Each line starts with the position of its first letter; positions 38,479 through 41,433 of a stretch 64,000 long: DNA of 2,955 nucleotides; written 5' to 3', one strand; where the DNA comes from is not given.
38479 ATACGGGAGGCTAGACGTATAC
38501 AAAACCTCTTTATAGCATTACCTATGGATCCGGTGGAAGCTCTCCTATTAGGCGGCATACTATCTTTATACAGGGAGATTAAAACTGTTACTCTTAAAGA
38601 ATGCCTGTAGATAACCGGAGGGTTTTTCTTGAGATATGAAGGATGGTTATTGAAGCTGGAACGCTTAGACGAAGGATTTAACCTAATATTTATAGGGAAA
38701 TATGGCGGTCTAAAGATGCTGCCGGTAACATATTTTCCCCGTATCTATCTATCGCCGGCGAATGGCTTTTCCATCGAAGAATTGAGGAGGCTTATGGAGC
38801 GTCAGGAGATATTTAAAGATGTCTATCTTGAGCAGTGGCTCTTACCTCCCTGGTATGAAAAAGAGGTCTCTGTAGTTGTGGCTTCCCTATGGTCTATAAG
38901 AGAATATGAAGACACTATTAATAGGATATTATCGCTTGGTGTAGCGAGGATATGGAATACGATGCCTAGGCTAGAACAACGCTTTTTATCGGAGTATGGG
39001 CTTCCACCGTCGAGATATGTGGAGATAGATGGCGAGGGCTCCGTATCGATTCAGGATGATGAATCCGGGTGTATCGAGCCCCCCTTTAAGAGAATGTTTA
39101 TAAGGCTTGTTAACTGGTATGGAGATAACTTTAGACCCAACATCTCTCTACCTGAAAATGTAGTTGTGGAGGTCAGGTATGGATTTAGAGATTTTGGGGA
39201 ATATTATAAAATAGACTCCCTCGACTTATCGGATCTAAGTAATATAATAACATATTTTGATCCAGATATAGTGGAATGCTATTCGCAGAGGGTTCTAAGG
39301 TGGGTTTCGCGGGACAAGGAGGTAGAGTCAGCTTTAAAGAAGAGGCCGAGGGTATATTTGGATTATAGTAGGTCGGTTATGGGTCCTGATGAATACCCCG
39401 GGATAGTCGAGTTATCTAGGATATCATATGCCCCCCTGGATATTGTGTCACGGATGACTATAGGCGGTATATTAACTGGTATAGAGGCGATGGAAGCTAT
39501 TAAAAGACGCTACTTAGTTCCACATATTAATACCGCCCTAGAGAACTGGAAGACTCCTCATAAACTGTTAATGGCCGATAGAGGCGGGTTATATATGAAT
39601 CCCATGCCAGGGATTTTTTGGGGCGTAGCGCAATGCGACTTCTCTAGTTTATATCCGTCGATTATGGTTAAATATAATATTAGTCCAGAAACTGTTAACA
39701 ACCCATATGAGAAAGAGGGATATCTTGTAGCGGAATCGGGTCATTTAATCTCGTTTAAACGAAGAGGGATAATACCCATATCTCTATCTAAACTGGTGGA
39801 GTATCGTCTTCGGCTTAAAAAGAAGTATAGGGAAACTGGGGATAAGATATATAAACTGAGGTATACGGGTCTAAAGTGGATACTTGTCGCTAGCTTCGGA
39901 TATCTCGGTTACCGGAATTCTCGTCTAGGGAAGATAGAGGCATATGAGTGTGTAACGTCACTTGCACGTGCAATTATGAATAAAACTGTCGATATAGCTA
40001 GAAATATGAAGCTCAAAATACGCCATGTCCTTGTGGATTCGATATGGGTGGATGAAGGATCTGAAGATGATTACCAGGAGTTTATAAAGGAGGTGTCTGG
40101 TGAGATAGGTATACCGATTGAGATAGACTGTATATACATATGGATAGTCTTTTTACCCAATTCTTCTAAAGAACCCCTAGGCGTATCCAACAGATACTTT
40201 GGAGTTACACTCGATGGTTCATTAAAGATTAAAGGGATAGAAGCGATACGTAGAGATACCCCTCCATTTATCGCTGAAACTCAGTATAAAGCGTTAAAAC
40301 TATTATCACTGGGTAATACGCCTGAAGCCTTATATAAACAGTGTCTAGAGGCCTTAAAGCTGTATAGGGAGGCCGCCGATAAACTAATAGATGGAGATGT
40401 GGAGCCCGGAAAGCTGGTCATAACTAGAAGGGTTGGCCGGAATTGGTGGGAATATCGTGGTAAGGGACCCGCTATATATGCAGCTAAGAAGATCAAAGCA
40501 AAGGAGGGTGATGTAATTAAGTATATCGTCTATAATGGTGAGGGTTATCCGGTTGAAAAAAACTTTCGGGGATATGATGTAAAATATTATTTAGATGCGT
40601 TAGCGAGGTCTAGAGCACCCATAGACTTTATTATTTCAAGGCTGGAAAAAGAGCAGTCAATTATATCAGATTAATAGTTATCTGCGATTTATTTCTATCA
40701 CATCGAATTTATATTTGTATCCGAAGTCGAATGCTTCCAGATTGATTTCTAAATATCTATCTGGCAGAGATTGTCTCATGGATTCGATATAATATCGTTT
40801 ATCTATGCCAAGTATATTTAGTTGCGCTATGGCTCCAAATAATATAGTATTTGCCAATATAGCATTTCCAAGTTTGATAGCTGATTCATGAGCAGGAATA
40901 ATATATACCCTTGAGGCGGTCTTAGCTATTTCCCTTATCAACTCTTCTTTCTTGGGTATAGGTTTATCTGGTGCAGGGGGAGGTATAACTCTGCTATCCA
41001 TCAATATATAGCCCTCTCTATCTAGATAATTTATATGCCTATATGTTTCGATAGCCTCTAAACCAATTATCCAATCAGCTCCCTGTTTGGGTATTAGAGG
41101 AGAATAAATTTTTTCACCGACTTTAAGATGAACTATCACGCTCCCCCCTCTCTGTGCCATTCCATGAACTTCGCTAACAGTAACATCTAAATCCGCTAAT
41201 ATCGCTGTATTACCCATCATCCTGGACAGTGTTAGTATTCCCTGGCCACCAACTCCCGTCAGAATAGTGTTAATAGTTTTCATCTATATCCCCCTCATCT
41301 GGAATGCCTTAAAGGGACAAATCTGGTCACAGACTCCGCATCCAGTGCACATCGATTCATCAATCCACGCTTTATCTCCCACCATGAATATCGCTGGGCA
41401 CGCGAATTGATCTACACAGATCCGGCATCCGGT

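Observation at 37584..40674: P-loop-less RecA/RadB-like protein, an 81-aa protein and an exonuclease-dead family-B polymerase in one tight operon (possible archaeal mutasome-type cassette)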

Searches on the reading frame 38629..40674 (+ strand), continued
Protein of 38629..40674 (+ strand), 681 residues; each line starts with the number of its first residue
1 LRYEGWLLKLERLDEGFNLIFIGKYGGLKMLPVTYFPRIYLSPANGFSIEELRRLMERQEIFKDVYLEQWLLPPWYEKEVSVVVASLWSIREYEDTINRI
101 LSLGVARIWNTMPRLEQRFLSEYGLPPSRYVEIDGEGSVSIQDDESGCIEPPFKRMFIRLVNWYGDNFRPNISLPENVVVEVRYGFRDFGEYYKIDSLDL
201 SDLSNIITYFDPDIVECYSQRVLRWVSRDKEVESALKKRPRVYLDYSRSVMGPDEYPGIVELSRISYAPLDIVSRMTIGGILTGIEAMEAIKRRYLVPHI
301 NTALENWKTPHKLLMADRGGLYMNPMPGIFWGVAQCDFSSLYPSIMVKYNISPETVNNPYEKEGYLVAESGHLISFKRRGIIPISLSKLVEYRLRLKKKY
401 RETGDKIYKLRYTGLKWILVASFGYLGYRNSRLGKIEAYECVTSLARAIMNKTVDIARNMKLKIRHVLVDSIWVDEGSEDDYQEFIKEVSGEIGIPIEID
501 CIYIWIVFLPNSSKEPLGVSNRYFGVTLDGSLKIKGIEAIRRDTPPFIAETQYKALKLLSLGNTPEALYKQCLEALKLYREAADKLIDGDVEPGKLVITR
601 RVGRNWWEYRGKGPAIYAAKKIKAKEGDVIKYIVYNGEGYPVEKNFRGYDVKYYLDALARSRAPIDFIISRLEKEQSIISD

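Call 39: search_solved_structures(query=A1, max_evalue=1e-10, show_alignments=1)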
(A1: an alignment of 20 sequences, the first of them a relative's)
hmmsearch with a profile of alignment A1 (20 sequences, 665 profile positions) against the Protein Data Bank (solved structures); distinct sequences matched with E-value up to 1e-10: 78 (the best 60 are shown).
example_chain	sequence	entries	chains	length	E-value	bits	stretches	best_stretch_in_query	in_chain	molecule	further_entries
4flt_A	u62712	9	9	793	3.6e-60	207.4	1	246-644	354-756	DNA polymerase 1 | Pyrococcus abyssi B family DNA polymerase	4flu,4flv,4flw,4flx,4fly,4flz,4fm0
4fm2_A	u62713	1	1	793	5.3e-60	206.9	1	246-644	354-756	DNA polymerase 1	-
9oax_A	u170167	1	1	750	1.3e-59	205.5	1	246-644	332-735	5-270, TNA polymerase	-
9oat_A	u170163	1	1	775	1.3e-59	205.5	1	246-644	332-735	5-270, TNA polymerase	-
5mdn_A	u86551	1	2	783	2e-59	205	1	242-643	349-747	DNA polymerase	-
1wns_A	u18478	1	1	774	2e-59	204.9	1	246-644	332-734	DNA POLYMERASE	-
2vwk_A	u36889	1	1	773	2.1e-59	204.9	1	246-644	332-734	DNA POLYMERASE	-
1wn7_A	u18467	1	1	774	2.1e-59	204.9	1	246-644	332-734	Family B DNA Polymerase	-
4k8z_A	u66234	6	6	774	2.3e-59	204.8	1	246-644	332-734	DNA polymerase | DNA polymerase,DNA polymerase,DNA polymerase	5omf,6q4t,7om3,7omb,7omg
1tgo_A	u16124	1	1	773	3.5e-59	204.2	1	246-644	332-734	PROTEIN (THERMOSTABLE B DNA POLYMERASE)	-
2vwj_A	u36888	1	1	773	3.5e-59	204.2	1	246-644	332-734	DNA POLYMERASE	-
2xhb_A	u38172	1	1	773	3.5e-59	204.2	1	246-644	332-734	DNA POLYMERASE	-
7b07_A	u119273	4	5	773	4.6e-59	203.8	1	246-644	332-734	DNA polymerase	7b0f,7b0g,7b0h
1qqc_A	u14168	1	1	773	6.7e-59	203.2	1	246-644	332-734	DNA POLYMERASE II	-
7b06_A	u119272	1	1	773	8.8e-59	202.8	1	246-644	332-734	DNA polymerase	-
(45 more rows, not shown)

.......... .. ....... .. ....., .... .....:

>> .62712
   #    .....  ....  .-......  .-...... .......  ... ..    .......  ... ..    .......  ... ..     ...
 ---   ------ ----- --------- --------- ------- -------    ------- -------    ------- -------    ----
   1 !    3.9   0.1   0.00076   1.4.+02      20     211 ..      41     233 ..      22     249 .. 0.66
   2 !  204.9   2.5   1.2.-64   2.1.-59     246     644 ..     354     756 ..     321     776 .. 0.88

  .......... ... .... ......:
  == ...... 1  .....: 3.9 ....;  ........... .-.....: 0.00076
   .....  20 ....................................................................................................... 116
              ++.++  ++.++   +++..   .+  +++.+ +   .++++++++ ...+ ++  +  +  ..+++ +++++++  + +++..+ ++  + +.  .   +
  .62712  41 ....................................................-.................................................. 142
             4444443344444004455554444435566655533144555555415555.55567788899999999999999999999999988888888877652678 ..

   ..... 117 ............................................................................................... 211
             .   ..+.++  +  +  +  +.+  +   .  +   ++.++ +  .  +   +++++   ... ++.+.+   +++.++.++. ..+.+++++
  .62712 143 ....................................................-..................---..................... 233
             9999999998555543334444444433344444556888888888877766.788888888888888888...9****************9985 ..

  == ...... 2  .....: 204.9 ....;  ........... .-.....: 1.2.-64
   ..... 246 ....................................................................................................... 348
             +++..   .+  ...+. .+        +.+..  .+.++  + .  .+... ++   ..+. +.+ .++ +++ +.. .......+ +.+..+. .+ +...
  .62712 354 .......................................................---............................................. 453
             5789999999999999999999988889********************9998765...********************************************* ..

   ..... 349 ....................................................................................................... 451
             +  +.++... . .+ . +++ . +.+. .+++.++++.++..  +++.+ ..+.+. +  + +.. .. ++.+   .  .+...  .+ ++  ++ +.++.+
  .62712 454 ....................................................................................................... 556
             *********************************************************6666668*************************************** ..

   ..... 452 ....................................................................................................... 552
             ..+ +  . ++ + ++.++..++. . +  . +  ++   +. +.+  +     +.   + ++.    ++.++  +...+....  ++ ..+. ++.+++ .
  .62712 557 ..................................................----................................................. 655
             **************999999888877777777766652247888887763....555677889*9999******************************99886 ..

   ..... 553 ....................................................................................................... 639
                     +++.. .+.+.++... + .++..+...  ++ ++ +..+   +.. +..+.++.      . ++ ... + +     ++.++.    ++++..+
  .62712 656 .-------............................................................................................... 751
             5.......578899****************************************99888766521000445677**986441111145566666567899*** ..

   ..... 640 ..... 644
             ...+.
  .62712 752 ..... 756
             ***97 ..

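Call 54: predict_structure(alignment_id=A6)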
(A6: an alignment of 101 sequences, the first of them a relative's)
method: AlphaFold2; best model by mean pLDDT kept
length: 681 residues; sequences in the alignment: 101
mean_pLDDT: 94.1   pTM: 0.91
mean pLDDT of the five models: 94.1, 93.4, 93.1, 92.6, 92.5
residues with pLDDT >= 90: 597; 70-90: 72; 50-70: 12; < 50: 0
segments of 3 or more residues with pLDDT < 50: none
pLDDT, mean of each block of 10 residues (from residue 1): 91 96 93 96 96 97 98 96 98 95 95 96 93 85 65 95 95 96 86 85 96 96 96 97 92 94 96 94 97 94 82 80 93 97 97 96 94 96 97 93 94 95 90 93 96 98 96 97 98 96 97 83 97 97 97 98 98 98 98 98 96 97 95 97 96 98 97 86 63
secondary structure, 60 per line:
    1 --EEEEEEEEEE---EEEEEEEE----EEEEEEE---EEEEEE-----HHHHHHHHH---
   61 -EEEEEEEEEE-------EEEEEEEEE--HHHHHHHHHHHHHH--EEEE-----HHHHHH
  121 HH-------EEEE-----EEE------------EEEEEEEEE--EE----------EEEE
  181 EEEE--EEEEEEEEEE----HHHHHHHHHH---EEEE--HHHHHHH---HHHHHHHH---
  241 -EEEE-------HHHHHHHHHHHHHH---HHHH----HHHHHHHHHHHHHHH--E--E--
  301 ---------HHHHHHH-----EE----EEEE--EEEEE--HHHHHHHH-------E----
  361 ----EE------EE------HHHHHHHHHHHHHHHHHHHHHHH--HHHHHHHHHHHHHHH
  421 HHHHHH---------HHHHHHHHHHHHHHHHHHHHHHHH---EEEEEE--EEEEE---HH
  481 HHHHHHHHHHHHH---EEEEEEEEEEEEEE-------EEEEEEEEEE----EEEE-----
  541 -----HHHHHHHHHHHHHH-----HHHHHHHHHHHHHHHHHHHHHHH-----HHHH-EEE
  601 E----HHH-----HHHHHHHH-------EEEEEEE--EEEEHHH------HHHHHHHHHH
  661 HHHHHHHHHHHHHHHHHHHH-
elements in order: E3-12 E16-23 E28-34 E38-43 H49-57 E62-71 E79-87 H90-103 E106-109 H115-122 E130-133 E139-141 E154-162 E177-184 E187-196 H201-210 E214-217 H220-226 H230-237 E242-245 H253-266 H270-273 H278-292 H310-316 E328-331 E334-338 H341-348 H381-403 H406-426 H436-459 E463-468 E471-475 H479-493 E497-510 E518-527 E532-535 H546-559 H565-587 H593-596 E598-601 H614-621 E629-635 E638-641 H651-680

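Call 56: fold_search(model_id=the predicted structure, library=pdb)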
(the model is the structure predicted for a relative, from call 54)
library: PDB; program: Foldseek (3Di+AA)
matches with E <= 10: 884; with E <= 0.001: 270
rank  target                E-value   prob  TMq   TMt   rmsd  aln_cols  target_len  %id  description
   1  5mdn_A                1.1e-35  1.00  0.71  0.64   6.7       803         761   19  Structure of the family B DNA polymerase from the hyperthermophilic archaeon Pyrobaculum calidifontis (released 2016-12-14)
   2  9en0_A                6.3e-35  1.00  0.62  0.57   9.2       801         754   19  KOD-H4 DNA polymerase mutant in a unproductive binary complex with DNA:DNA containing six HNA nucleotides (released 2025-09-24)
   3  6wya_A                9.5e-35  1.00  0.71  0.65   6.1       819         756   19  RTX (Reverse Transcription Xenopolymerase) in complex with a DNA duplex and dAMPNPP (released 2020-08-19)
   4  4k8z_A                1.4e-34  1.00  0.70  0.64   6.9       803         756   19  KOD Polymerase in binary complex with dsDNA (released 2013-06-26)
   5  5vu9_A                1.5e-34  1.00  0.70  0.64   7.4       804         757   19  TNA polymerase, translocated product (released 2017-12-06)
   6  7omg_A                1.9e-34  1.00  0.71  0.65   6.8       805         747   19  Crystal structure of KOD DNA Polymerase in a ternary complex with an Uracil containing template (released 2021-10-13)
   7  4flu_A                1.9e-34  1.00  0.63  0.58   8.1       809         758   19  Pyrococcus abyssi B family DNA polymerase bound to a dsDNA, in edition mode (released 2012-08-29)
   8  5vu6_A                2.6e-34  1.00  0.71  0.64   7.3       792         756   19  TNA polymerase binary complex with primer/template duplex (released 2017-12-06)
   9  6is7_A                4.1e-34  1.00  0.69  0.63   6.8       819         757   18  Structure of 9N-I DNA polymerase incorporation with dA in the active site (released 2019-08-28)
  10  6is7_B                4.6e-34  1.00  0.70  0.64   6.5       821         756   19  Structure of 9N-I DNA polymerase incorporation with dA in the active site (released 2019-08-28)
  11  4k8x_A                5.1e-34  1.00  0.70  0.64   6.1       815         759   18  Binary complex of 9N DNA polymerase in the replicative state (released 2013-06-26)
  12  4flv_A                7.6e-34  1.00  0.63  0.57   8.2       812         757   19  Pyrococcus abyssi B family DNA polymerase bound to a dsDNA, in edition mode (released 2012-08-29)
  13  8s84_A                8.0e-34  1.00  0.72  0.66   6.8       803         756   19  KOD-H4 DNA polymerase mutant in a ternary complex with DNA/DNA and non-hydrolyzable triphosphate (released 2024-11-13)
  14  9mye_A                8.4e-34  1.00  0.74  0.68   5.4       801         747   18  C28 Polymerase Incorporating RNA, n+1 (released 2025-12-17)
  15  7b0h_F                8.8e-34  1.00  0.62  0.57   8.7       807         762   18  TgoT_6G12 Ternary complex (released 2021-01-13)
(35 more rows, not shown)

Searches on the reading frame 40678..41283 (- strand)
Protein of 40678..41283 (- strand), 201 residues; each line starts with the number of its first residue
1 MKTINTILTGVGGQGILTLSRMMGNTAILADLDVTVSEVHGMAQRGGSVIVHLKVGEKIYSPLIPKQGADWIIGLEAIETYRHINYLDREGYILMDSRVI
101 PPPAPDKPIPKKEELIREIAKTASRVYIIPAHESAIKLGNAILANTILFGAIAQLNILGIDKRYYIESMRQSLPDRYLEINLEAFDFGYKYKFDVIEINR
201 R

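Call 3: search_protein_families(library=pfam, proteins=[window:40678-41283:-], max_evalue=1)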
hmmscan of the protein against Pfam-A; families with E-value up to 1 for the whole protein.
window:40678-41283:- (201 aa): 1 family
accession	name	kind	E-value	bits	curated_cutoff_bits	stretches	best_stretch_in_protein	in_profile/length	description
PF01558.24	POR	-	3.2e-36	125.5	27.4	1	12-189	1-172/173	Pyruvate ferredoxin/flavodoxin oxidoreductase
